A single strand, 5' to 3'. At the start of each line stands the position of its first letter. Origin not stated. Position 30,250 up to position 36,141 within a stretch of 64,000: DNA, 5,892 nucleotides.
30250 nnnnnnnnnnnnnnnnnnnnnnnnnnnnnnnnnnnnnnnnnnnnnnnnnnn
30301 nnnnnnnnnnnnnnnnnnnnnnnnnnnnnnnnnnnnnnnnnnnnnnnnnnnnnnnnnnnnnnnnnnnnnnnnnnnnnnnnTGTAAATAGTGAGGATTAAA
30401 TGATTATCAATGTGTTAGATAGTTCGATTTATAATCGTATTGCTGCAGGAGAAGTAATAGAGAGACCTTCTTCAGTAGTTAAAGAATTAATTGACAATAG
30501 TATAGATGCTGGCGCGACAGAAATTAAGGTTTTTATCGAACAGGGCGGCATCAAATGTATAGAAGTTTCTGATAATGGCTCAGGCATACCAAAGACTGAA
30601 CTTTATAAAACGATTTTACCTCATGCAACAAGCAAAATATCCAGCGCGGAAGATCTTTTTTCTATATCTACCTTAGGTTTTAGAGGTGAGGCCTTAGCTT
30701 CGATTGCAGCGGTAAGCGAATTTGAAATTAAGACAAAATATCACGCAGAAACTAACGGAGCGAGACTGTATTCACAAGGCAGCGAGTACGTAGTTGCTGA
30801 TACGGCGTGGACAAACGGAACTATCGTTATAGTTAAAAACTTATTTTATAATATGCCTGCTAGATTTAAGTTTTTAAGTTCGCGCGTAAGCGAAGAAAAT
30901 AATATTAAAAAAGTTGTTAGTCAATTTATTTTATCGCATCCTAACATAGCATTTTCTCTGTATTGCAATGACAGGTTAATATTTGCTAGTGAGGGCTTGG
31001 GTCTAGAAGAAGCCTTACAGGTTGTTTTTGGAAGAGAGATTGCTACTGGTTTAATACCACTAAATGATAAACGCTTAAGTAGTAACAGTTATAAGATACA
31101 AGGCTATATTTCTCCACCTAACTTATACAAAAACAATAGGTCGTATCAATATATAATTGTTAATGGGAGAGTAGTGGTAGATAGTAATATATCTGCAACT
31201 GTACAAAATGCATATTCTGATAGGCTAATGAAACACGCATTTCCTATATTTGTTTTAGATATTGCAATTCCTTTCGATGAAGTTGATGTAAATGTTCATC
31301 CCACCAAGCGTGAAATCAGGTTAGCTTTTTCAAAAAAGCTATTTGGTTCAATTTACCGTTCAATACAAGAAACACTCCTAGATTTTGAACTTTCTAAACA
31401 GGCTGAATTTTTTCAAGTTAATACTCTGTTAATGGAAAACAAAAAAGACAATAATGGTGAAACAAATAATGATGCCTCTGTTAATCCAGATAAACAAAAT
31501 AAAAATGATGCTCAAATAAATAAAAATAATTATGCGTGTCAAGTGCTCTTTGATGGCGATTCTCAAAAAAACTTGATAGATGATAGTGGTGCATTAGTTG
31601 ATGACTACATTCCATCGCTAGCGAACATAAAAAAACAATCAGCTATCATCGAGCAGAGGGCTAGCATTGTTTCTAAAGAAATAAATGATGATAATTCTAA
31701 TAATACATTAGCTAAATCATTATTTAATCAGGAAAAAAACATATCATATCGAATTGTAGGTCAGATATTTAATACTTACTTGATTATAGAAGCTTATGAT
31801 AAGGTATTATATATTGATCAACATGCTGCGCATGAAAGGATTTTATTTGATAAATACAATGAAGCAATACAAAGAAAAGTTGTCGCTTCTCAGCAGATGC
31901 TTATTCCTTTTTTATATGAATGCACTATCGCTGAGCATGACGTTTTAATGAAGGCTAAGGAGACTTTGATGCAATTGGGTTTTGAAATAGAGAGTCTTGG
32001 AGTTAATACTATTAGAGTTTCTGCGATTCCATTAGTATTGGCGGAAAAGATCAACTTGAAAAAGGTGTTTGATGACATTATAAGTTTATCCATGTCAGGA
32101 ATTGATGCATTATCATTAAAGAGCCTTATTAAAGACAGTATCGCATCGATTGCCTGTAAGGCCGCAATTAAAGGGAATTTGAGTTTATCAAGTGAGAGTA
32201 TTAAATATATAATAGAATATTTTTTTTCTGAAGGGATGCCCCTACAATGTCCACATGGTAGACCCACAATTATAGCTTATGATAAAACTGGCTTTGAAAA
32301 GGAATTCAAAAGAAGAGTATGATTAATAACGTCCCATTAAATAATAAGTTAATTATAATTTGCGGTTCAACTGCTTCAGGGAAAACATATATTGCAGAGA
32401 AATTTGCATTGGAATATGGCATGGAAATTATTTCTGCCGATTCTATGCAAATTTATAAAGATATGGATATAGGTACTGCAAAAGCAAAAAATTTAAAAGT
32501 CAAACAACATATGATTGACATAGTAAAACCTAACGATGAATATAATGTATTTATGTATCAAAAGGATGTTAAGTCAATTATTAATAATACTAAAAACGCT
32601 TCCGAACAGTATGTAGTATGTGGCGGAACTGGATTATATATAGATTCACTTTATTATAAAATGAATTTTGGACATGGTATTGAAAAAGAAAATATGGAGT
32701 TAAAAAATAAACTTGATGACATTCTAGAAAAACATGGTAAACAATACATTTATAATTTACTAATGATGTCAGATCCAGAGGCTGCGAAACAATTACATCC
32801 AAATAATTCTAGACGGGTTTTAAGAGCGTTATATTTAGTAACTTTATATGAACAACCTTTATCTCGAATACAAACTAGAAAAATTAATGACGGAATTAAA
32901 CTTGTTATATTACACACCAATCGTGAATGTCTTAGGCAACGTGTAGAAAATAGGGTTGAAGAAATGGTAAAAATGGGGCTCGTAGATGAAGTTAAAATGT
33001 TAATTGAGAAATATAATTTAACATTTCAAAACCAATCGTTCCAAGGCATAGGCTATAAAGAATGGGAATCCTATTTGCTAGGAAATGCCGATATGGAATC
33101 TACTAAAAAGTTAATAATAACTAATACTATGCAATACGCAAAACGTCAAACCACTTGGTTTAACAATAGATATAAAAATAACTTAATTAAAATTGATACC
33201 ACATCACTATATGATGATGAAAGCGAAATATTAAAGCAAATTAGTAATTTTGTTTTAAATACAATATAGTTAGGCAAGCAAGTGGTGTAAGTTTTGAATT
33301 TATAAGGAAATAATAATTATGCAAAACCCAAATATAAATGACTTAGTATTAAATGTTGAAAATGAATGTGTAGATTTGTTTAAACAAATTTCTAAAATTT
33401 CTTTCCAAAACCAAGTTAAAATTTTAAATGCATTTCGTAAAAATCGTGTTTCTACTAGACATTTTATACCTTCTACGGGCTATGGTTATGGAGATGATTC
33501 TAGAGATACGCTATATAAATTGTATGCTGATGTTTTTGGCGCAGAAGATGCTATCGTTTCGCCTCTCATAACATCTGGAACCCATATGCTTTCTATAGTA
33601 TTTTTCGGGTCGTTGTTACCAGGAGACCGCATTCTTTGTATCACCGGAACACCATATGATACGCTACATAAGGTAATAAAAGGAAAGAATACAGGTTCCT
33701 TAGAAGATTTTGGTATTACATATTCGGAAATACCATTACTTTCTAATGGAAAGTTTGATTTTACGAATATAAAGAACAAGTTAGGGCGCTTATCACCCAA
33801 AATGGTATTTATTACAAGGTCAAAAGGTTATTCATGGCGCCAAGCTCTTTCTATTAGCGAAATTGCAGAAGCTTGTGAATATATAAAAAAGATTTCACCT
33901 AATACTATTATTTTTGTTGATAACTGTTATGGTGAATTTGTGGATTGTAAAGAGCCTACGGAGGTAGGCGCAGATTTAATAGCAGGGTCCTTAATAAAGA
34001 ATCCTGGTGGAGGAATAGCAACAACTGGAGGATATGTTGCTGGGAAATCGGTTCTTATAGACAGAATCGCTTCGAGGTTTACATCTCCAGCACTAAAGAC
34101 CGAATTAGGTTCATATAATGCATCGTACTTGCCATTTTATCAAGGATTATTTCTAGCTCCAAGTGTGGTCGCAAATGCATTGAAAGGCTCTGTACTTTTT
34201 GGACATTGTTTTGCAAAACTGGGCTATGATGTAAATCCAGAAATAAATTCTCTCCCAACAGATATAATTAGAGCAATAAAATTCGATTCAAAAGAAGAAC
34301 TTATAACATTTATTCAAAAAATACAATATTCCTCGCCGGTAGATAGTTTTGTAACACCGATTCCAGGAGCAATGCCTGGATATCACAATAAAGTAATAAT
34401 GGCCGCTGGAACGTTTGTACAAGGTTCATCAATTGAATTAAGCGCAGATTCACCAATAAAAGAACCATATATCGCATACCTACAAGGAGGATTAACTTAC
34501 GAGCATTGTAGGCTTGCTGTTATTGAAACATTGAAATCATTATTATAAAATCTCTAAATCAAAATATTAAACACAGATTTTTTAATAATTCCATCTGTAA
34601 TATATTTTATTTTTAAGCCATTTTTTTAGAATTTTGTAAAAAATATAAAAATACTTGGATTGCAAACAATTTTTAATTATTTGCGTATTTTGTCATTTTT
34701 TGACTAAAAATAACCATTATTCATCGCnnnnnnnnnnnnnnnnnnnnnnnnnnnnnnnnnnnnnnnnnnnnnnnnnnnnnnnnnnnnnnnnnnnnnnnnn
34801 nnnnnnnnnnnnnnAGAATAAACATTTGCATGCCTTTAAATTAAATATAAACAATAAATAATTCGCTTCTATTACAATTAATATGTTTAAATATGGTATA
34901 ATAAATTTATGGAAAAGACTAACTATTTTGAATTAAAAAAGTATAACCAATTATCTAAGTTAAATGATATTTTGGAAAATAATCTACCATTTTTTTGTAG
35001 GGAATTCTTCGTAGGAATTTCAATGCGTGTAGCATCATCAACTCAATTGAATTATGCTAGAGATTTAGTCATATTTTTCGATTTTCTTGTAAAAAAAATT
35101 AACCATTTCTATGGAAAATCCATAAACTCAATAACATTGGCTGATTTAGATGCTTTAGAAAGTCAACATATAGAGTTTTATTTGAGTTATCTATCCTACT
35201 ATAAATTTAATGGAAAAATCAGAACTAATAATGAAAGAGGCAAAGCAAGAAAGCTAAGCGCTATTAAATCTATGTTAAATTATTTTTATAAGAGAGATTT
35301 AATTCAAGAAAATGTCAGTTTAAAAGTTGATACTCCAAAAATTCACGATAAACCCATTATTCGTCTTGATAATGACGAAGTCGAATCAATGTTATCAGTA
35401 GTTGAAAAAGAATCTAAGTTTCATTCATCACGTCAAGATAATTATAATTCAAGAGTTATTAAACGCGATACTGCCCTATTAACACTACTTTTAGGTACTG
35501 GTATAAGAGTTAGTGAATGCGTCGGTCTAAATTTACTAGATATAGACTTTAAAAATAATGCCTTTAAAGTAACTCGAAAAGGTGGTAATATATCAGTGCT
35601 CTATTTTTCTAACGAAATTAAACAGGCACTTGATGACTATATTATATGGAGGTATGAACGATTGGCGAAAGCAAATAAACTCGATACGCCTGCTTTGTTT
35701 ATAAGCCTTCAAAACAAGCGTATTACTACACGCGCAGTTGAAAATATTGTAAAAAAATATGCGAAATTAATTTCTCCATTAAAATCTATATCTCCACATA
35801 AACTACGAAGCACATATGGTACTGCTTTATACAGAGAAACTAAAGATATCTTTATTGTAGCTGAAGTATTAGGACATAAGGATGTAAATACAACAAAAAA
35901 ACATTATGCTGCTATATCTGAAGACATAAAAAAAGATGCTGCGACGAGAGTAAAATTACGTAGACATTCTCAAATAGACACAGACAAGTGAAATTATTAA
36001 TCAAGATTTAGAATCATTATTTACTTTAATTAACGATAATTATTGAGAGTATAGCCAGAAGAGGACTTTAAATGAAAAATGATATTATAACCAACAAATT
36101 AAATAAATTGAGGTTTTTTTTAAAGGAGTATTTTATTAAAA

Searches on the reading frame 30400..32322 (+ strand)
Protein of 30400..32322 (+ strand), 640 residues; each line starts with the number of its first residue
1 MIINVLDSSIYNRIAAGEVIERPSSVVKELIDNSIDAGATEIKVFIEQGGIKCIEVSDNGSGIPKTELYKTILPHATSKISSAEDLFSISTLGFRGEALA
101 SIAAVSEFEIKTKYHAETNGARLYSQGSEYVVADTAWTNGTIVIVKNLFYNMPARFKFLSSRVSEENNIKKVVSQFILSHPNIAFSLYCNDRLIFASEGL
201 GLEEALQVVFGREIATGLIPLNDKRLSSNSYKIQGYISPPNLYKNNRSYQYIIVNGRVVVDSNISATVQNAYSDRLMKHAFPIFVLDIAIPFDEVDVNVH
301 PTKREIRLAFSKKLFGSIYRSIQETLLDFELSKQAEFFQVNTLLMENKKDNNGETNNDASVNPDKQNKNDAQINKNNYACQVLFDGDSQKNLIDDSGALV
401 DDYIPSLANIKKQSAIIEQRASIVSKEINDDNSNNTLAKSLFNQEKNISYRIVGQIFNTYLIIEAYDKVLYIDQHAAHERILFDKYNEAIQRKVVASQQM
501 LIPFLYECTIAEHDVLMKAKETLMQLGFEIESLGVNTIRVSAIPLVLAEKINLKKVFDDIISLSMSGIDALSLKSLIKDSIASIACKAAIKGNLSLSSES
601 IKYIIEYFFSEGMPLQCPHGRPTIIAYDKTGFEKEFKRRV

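Call 24: search_protein_families(library=pfam, proteins=[window:30400-32322:+], max_evalue=0.0001)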
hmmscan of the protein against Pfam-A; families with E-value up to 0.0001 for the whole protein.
window:30400-32322:+ (640 aa): 4 families
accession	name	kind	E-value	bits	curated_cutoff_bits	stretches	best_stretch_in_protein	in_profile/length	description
PF01119.25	DNA_mis_repair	-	1.7e-33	115.2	26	1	208-326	3-118/119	DNA mismatch repair protein, C-terminal domain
PF08676.16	MutL_C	-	1.8e-30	105.9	25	1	453-593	1-139/142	MutL C terminal dimerisation domain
PF13589.12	HATPase_c_3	-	1.2e-12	48.4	25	1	24-119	4-99/137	Histidine kinase-, DNA gyrase B-, and HSP90-like ATPase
PF02518.31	HATPase_c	-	8.8e-08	33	26.4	1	21-71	4-57/111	Histidine kinase-, DNA gyrase B-, and HSP90-like ATPase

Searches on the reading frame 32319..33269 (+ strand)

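Call 24: search_protein_families(library=pfam, proteins=[window:32319-33269:+], max_evalue=0.0001)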
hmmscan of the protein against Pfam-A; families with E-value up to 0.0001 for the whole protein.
window:32319-33269:+ (316 aa): 3 families
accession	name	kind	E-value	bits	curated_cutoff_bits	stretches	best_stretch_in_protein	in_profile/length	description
PF01715.23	IPPT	-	3.1e-66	223.9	23.6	1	44-283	1-242/243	IPP transferase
PF01745.22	IPT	-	7.6e-07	29.2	20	1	10-62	2-54/233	Isopentenyl transferase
PF13671.12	AAA_33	-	1e-05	26.3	27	0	11-43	1-33/143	AAA domain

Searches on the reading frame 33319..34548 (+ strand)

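Call 24: search_protein_families(library=pfam, proteins=[window:33319-34548:+], max_evalue=0.0001)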
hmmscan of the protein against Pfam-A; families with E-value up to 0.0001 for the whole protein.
window:33319-34548:+ (409 aa): 1 family
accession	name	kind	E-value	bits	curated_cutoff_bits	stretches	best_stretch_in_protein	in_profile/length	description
PF06838.17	Met_gamma_lyase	-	4.9e-166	552.7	24.2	1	8-408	3-404/405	Methionine gamma-lyase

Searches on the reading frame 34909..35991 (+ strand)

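Call 24: search_protein_families(library=pfam, proteins=[window:34909-35991:+], max_evalue=0.0001)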
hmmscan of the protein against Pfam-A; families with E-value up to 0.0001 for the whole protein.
window:34909-35991:+ (360 aa): 1 family
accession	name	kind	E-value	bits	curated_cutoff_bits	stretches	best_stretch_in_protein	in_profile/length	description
PF00589.27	Phage_integrase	-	3.2e-30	105.6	27.1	1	152-337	2-169/172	Phage integrase family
